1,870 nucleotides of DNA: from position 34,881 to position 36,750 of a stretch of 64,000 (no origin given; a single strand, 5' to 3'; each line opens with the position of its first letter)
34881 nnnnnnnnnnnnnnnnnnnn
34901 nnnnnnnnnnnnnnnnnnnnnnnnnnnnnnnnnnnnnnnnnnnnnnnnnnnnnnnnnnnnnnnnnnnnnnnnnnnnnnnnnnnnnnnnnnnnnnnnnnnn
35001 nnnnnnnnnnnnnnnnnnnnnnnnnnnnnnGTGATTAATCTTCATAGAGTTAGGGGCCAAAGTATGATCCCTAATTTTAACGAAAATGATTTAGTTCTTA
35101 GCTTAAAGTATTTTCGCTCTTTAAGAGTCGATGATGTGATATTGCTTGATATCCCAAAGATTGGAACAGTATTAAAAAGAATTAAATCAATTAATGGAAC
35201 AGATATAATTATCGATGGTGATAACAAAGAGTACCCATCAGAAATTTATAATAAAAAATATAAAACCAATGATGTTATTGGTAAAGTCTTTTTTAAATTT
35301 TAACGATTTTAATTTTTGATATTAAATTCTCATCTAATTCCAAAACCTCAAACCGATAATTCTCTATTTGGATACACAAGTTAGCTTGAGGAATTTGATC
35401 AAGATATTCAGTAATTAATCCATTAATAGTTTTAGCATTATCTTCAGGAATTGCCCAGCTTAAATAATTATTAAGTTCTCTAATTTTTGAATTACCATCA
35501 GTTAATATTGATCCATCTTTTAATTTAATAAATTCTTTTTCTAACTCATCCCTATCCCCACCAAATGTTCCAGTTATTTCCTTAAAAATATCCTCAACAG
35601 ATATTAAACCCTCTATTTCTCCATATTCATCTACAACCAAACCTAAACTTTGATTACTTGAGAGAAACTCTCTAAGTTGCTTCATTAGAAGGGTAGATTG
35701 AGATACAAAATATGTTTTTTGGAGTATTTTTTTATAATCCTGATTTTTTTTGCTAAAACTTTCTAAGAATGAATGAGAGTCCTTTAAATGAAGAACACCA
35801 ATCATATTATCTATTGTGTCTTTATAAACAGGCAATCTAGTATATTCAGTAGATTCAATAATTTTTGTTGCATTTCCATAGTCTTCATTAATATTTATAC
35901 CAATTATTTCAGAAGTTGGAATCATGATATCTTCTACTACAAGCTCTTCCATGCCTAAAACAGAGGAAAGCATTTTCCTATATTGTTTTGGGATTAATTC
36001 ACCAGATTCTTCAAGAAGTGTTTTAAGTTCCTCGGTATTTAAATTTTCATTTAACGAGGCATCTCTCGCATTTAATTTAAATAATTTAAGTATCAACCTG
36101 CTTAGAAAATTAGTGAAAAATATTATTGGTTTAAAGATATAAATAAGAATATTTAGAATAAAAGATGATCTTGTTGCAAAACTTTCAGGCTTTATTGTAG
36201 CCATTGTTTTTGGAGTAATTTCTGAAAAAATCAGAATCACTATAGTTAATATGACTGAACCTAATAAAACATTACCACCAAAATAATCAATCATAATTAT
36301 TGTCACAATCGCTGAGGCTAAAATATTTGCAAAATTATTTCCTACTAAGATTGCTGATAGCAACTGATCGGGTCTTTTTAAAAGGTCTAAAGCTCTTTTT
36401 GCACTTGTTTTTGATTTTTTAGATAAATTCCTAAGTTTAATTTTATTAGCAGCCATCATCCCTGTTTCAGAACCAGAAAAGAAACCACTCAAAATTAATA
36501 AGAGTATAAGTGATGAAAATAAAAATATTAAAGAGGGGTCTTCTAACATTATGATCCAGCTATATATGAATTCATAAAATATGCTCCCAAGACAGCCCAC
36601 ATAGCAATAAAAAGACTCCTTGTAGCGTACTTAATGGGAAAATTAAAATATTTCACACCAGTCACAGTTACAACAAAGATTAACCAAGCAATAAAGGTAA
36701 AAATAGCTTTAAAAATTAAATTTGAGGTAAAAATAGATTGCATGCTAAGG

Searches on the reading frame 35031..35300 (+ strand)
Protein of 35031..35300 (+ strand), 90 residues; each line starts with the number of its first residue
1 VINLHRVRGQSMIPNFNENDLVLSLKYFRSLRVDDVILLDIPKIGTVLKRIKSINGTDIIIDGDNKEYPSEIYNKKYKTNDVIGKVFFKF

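Call 4: search_protein_families(library=pfam, proteins=[window:35031-35300:+], max_evalue=1)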
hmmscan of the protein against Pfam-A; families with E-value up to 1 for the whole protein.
window:35031-35300:+ (90 aa): 2 families
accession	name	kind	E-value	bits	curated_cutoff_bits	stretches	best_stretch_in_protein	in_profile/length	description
PF00717.28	Peptidase_S24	-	1.3e-08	35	23.3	1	6-87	39-116/116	Peptidase S24-like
PF10502.14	Peptidase_S26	-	0.00058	20.3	22.9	1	5-65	26-91/168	Signal peptidase, peptidase S26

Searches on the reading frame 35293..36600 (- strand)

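Call 4: search_protein_families(library=pfam, proteins=[window:35293-36600:-], max_evalue=1)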
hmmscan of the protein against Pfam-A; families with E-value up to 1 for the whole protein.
window:35293-36600:- (435 aa): 5 families
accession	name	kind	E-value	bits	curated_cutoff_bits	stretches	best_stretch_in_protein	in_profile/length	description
PF01595.25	CNNM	-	1.4e-47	162.1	28.4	1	31-201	3-173/181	Cyclin M transmembrane N-terminal domain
PF03471.22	CorC_HlyC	-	6.1e-19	68.3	27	1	359-434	2-79/81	Transporter associated domain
PF00571.33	CBS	-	1.3e-10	41.9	24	2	298-342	11-55/57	CBS domain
PF05628.17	Borrelia_P13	-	0.033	14.6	25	1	96-151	23-78/138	Borrelia membrane protein P13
PF04760.21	IF2_N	-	0.16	12.2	25.3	0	168-198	19-49/53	Translation initiation factor IF-2, N-terminal region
